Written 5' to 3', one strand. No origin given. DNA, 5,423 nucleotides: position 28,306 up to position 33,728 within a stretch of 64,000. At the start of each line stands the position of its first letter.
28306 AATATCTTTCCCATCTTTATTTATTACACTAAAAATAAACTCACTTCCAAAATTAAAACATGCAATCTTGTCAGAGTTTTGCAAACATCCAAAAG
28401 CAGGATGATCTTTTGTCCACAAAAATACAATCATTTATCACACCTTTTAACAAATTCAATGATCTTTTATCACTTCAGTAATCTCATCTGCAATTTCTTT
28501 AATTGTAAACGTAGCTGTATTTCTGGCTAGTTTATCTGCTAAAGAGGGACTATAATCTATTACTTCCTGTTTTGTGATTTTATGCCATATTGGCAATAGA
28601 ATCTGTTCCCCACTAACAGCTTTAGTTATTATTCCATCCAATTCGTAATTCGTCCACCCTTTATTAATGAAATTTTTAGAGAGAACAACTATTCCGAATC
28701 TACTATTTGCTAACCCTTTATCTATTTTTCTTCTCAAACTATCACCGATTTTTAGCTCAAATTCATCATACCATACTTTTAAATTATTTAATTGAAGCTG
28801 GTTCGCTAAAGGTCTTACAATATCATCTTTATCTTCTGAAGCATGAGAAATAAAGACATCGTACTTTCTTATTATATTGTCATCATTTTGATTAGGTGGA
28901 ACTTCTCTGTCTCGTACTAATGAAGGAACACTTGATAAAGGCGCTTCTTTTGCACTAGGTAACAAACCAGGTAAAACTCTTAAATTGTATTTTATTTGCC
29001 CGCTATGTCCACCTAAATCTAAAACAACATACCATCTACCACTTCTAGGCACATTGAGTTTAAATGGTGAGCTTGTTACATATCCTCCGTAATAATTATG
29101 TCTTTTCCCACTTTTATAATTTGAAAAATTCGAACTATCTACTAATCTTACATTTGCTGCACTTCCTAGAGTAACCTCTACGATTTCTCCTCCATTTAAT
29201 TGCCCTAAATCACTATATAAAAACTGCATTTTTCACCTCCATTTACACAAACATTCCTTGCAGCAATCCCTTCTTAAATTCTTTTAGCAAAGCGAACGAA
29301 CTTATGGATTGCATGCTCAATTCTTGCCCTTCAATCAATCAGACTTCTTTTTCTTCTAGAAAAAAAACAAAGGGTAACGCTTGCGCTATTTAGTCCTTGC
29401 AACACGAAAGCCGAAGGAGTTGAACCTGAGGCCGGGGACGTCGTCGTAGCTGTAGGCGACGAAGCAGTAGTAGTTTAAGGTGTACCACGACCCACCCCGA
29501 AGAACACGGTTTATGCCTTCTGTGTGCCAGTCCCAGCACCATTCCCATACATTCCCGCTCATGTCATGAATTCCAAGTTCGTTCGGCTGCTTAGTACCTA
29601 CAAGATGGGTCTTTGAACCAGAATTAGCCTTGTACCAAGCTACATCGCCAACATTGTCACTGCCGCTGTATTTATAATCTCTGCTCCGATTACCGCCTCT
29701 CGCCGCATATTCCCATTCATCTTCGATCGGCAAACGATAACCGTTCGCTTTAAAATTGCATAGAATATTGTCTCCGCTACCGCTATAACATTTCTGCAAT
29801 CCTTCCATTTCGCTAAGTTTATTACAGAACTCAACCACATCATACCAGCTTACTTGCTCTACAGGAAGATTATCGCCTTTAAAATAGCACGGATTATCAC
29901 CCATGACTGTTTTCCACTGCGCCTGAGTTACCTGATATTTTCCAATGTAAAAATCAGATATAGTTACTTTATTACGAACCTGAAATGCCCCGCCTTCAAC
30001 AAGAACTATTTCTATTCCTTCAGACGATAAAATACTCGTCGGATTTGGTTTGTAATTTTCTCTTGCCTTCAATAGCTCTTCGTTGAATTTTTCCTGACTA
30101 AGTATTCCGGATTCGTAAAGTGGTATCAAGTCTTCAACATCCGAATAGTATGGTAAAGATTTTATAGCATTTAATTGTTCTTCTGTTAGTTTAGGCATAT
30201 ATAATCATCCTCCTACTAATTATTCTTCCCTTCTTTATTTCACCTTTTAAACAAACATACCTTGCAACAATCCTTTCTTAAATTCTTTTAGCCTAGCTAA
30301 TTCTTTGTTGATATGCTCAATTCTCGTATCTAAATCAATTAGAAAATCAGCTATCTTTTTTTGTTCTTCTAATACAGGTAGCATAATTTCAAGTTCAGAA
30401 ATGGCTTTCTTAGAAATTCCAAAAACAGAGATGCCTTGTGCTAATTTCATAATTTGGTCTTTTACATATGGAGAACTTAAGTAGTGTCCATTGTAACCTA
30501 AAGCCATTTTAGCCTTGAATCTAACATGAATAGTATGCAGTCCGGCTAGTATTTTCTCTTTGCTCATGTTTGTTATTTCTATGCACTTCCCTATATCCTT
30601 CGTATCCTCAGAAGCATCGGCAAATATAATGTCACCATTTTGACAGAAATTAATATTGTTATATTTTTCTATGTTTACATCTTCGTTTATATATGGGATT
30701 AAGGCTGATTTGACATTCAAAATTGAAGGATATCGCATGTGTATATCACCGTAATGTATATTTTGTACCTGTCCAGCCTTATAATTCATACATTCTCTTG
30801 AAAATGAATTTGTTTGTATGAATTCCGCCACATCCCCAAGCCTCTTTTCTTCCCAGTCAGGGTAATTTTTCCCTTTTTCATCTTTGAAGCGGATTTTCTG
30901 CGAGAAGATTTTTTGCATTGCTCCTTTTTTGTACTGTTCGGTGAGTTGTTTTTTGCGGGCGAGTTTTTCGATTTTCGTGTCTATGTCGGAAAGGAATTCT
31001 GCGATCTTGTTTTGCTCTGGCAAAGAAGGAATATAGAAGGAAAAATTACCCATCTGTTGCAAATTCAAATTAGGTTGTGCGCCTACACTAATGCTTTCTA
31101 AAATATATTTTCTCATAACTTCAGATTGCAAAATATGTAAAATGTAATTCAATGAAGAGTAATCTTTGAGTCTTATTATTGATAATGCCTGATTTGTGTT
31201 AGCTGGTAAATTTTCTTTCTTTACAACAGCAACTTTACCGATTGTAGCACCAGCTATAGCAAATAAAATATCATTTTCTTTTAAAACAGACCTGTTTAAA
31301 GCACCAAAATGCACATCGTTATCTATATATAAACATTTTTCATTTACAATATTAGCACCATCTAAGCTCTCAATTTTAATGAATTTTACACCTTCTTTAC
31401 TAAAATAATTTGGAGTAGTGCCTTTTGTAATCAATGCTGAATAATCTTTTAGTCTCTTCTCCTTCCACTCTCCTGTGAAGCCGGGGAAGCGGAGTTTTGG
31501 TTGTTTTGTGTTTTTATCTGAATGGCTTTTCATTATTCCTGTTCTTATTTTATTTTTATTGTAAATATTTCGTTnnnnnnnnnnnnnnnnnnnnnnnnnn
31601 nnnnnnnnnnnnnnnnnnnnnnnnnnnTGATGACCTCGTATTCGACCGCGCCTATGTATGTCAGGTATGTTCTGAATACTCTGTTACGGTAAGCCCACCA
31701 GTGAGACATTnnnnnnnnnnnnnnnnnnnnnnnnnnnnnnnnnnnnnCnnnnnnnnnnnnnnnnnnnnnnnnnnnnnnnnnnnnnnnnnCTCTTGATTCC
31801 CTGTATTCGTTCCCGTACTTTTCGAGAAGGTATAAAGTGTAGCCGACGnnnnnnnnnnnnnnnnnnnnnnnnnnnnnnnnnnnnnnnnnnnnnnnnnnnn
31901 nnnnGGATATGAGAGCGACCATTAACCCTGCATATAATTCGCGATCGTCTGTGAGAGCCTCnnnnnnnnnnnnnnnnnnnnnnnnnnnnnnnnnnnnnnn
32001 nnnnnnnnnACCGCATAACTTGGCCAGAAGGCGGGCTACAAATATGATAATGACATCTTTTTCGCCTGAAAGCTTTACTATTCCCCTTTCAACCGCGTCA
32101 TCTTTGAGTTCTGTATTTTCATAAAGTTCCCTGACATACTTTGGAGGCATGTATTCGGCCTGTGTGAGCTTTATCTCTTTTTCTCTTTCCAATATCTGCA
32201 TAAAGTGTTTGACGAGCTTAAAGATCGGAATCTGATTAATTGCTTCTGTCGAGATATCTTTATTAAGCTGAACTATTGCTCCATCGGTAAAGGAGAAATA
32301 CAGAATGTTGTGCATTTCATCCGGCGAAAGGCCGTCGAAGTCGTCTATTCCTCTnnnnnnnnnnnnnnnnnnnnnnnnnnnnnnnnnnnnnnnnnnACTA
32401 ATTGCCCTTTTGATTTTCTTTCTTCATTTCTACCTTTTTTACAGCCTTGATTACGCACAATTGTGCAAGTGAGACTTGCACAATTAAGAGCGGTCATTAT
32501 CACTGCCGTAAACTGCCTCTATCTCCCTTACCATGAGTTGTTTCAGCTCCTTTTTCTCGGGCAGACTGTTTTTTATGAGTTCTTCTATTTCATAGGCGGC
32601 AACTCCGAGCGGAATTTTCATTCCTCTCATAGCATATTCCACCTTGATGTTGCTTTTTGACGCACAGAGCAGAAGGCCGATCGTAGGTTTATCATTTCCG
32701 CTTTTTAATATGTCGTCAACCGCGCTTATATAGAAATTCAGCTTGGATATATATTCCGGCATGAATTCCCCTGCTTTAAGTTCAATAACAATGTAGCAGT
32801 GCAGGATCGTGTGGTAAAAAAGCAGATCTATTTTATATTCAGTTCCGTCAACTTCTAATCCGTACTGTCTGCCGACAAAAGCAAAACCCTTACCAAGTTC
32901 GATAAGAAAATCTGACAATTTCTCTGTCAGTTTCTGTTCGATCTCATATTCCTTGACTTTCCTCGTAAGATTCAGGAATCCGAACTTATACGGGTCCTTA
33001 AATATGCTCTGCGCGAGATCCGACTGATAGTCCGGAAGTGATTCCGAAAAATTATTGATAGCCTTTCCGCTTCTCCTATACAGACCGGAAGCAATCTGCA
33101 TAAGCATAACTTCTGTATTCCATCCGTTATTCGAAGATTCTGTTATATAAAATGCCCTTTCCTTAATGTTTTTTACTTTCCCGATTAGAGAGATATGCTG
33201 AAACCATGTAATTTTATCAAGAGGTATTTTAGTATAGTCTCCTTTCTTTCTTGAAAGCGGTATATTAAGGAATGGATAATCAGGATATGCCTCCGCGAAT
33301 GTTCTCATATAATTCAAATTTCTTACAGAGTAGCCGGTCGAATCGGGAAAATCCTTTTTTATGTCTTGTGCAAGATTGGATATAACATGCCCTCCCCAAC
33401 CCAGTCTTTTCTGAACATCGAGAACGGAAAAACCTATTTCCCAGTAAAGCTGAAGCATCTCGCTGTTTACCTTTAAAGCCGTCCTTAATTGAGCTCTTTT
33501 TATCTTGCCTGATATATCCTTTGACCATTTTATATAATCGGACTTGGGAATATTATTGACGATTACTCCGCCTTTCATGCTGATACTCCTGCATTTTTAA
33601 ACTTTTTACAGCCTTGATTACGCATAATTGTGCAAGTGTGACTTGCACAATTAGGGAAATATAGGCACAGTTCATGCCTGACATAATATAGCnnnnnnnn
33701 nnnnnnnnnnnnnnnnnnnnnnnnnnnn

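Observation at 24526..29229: Four-gene operon: DUF1883-TIR / ABC ATPase / HNH / SIR2 (Septu-like core bracketed by Thoeris-like NADase domains)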

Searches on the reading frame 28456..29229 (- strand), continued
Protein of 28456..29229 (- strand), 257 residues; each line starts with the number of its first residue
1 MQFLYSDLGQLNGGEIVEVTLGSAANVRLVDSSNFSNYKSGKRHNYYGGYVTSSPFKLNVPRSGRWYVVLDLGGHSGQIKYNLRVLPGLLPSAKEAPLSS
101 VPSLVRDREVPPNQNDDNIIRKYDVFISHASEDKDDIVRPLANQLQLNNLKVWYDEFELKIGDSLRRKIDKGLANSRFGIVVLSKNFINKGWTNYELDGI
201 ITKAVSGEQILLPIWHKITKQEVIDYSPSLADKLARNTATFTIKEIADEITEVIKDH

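Call 75: search_solved_structures(query=window:28456-29229:-, max_evalue=0.01, show_alignments=2)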
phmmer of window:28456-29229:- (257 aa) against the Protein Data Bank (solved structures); distinct sequences matched with E-value up to 0.01: 19.
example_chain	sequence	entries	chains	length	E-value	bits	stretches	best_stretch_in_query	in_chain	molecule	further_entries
8g83_A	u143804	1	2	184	1.5e-54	188.4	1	121-255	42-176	NAD(+) hydrolase AbTIR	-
7uwg_A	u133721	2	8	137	1.7e-54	188.2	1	122-254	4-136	Molecular chaperone Tir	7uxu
7uxr_A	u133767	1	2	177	2.1e-52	181.3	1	121-252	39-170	TIR domain protein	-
3h16_A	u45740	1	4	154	4.9e-43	150.6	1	118-256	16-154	TIR protein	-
4lzp_B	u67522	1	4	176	5.3e-41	143.9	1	121-252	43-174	Putative uncharacterized protein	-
4lqc_A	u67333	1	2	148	3.8e-40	141.1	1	121-254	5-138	TcpB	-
4c7m_A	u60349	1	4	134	4.5e-40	140.9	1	123-252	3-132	Toll/interleukin-1 receptor domain-containing protein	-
2b1y_A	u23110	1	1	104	1.6e-13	53.9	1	3-89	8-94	hypothetical protein Atu1913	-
7jlv_A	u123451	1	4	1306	9.3e-09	38.3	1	121-220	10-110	Disease resistance protein Roq1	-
7jlu_A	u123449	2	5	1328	9.5e-09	38.3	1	121-220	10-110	Disease resistance protein Roq1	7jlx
3jrn_A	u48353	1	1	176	5.6e-07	32.5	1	120-235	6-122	AT1G72930 protein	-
7ylf_A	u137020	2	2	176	3.9e-06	29.7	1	121-198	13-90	Toll-like receptor 15 | Toll-like receptor 2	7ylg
9m0n_A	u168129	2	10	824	3.8e-05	26.5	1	125-198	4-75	Tetratricopeptide repeat protein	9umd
4c6r_A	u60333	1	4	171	7.4e-05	25.5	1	123-234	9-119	DISEASE RESISTANCE PROTEIN RPS4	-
4c6t_B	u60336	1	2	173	7.8e-05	25.4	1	123-234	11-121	DISEASE RESISTANCE PROTEIN RPS4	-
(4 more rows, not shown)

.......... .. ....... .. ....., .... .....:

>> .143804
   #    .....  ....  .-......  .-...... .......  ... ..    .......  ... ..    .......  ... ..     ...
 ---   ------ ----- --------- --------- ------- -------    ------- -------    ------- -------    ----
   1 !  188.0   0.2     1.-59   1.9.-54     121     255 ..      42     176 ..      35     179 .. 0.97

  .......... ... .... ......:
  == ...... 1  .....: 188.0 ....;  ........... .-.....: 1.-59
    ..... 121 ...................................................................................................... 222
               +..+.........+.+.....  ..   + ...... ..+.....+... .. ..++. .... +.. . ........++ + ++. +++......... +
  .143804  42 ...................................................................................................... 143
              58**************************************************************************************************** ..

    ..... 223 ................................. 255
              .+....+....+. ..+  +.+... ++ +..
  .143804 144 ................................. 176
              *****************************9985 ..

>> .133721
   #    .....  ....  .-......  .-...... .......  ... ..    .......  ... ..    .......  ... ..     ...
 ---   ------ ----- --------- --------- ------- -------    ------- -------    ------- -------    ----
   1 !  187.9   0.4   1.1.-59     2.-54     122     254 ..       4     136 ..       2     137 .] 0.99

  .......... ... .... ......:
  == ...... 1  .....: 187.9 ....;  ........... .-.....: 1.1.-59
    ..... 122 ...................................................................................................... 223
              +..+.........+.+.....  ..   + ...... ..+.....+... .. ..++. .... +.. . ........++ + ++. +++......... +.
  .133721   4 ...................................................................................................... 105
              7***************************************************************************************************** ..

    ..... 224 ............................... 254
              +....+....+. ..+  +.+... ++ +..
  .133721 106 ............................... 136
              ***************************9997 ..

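Call 87: find_related_loci(query=window:28456-29229:-, collection=viral_contigs, flank=8000)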
Query window:28456-29229:- (257 aa) in viral_contigs; peptide patterns used: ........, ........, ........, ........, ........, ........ (x = any residue, [..] = any of these).
7 stretches matched a pattern; 1 encode a relative of the query (tblastn E <= 1e-3); 1 distinct loci.
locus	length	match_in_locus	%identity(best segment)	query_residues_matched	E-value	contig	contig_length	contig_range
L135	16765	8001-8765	65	1-255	4e-108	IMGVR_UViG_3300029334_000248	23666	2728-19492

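Call 90: search_protein_families(library=pfam, proteins=[L083:4067-5980:+, L128:4218-4832:-], max_evalue=0.01)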
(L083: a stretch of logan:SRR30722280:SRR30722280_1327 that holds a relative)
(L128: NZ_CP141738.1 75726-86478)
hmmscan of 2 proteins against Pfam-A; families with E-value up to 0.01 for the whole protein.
L083:4067-5980:+ (637 aa): 0 families

L128:4218-4832:- (204 aa): 1 family
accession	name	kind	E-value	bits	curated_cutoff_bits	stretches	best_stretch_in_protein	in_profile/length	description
PF08937.16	ThsB_TIR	-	2.2e-19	70.1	21.2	1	7-107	1-98/100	Thoeris protein ThsB, TIR-like domain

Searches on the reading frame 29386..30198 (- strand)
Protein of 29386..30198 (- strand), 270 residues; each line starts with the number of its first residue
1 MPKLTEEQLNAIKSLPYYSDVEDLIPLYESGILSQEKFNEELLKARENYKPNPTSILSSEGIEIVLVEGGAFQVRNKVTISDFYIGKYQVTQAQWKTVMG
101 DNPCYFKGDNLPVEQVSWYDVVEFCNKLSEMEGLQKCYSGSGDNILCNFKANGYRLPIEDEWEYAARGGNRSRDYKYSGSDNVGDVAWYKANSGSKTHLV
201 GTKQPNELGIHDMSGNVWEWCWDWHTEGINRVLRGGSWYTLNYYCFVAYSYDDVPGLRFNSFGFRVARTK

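Call 3: search_protein_families(library=pfam, proteins=[window:29386-30198:-], max_evalue=0.01)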
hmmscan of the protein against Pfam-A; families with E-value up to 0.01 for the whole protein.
window:29386-30198:- (270 aa): 1 family
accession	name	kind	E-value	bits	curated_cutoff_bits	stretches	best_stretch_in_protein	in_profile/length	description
PF03781.23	FGE-sulfatase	-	2.3e-41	142.6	23.3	1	75-268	29-255/255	Sulfatase-modifying factor enzyme 1-like domain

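Call 4: search_protein_families(library=padloc, proteins=[window:29386-30198:-], max_evalue=0.01)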
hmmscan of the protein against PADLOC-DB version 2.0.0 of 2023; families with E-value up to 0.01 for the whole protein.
window:29386-30198:- (270 aa): 0 families

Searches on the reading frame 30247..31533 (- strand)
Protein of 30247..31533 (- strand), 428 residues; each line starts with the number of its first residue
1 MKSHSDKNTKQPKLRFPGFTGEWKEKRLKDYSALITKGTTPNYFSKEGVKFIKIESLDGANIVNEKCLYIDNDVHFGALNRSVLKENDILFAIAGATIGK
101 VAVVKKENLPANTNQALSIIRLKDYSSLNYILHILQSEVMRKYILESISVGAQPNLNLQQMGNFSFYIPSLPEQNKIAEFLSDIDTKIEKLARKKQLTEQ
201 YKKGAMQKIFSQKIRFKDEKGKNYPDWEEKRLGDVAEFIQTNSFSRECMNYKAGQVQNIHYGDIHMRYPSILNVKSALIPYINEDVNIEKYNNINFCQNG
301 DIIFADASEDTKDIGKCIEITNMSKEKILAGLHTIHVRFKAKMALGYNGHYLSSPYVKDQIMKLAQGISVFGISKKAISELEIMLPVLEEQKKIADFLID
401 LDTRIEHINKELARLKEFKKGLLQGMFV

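Call 3: search_protein_families(library=pfam, proteins=[window:30247-31533:-], max_evalue=0.01)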
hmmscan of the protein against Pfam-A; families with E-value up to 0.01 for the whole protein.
window:30247-31533:- (428 aa): 1 family
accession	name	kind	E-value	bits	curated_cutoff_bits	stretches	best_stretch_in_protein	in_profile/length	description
PF01420.25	Methylase_S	-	2.9e-35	122.4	22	2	22-198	3-167/168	Type I restriction modification DNA specificity domain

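Call 4: search_protein_families(library=padloc, proteins=[window:30247-31533:-], max_evalue=0.01)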
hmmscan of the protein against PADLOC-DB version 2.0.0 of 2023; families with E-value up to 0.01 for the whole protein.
window:30247-31533:- (428 aa): 130 families (the best 25 are shown)
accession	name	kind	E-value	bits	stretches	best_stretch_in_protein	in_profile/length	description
PDLC03087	Specificity_I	-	7.6e-85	283.3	1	12-428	2-411/418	Type I specificity subunit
PDLC03165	Specificity_I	-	1.5e-81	273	1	7-428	5-411/411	Type I specificity subunit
PDLC03178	Specificity_I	-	8.8e-71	237.4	1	5-428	5-411/411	Type I specificity subunit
PDLC03185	Specificity_I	-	5e-68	228.2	2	153-428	144-408/408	Type I specificity subunit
PDLC03124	Specificity_I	-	1.7e-64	217.2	2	6-210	2-210/413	Type I specificity subunit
PDLC03078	Specificity_I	-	2.8e-57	193.1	1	8-428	3-419/419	Type I specificity subunit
PDLC03098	Specificity_I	-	3.4e-52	176.3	1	22-425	28-430/443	Type I specificity subunit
PDLC03064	Specificity_I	-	1.7e-49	167.2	1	8-428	4-409/409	Type I specificity subunit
PDLC03101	Specificity_I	-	1.7e-48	164.2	1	22-427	5-400/411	Type I specificity subunit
PDLC03156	Specificity_I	-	6.4e-44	149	2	78-425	65-397/413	Type I specificity subunit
PDLC03158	Specificity_I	-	3.6e-43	146.2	1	10-428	12-427/433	Type I specificity subunit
PDLC03090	Specificity_I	-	2.1e-42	143.9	1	20-427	19-427/434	Type I specificity subunit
PDLC03089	Specificity_I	-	2.1e-42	143.8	2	21-196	3-180/446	Type I specificity subunit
PDLC03068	Specificity_I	-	3.2e-41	139.8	2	22-224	3-204/403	Type I specificity subunit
PDLC03100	Specificity_I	-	4.2e-41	139.7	2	148-425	127-386/392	Type I specificity subunit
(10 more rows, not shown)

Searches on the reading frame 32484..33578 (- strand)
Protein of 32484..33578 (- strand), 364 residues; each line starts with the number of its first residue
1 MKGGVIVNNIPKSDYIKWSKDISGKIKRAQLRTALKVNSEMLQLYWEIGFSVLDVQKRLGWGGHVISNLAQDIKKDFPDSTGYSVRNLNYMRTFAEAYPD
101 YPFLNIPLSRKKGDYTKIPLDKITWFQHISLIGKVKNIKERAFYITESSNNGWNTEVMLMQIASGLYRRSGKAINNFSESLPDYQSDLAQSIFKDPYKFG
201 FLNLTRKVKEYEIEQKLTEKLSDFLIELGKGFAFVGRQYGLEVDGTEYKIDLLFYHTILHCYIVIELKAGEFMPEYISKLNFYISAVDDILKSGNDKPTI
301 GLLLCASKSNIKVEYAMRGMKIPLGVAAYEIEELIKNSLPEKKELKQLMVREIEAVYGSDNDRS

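Call 3: search_protein_families(library=pfam, proteins=[window:32484-33578:-], max_evalue=0.01)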
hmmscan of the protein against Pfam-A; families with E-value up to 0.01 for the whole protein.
window:32484-33578:- (364 aa): 2 families
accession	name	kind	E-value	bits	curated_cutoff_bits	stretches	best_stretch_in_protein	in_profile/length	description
PF06250.17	YhcG_C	-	1e-57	194.8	32.5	1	190-341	1-150/157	YhcG PDDEXK nuclease domain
PF17761.7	DUF1016_N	-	1.6e-34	119.3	32.8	1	22-169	2-137/137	DUF1016 N-terminal domain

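Call 4: search_protein_families(library=padloc, proteins=[window:32484-33578:-], max_evalue=0.01)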
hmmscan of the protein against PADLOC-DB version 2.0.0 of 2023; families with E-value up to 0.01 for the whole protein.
window:32484-33578:- (364 aa): 29 families (the best 25 are shown)
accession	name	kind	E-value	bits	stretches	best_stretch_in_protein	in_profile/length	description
PDLC04795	PDC-S02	-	3.8e-128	425.6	1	8-349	17-350/357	-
PDLC04810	PDC-S02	-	3.1e-125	416.1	1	12-348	8-349/355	-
PDLC04831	PDC-S02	-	9.9e-124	411.3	1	11-351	7-339/346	-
PDLC04803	PDC-S02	-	5.3e-91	303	1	80-342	7-253/269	-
PDLC04807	PDC-S02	-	3.8e-81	271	1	13-356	11-342/351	-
PDLC04826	PDC-S02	-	9.4e-73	242.5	1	10-233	6-217/222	-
PDLC04813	PDC-S02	-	7.3e-65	216.1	1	188-348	3-167/175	-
PDLC04822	PDC-S02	-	4.8e-61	204.9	1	17-314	12-293/294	-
PDLC04811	PDC-S02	-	9e-47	157.1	1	12-183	9-168/172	-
PDLC04827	PDC-S02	-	2.2e-45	153.1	1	12-243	7-229/234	-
PDLC04798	PDC-S02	-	3.7e-45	152.7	1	193-337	51-194/222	-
PDLC04804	PDC-S02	-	5.5e-41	138.5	1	20-207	16-192/203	-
PDLC04820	PDC-S02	-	1.8e-37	127.2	1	23-317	34-290/332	-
PDLC04800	PDC-S02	-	7.5e-37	124.5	1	11-141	7-125/129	-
PDLC01464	PD_DExK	-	2.4e-35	119.7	2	127-266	3-126/126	"CAS-I,CAS-II,CAS-III,CAS-IV,CAS-V,CAS-VI; associated"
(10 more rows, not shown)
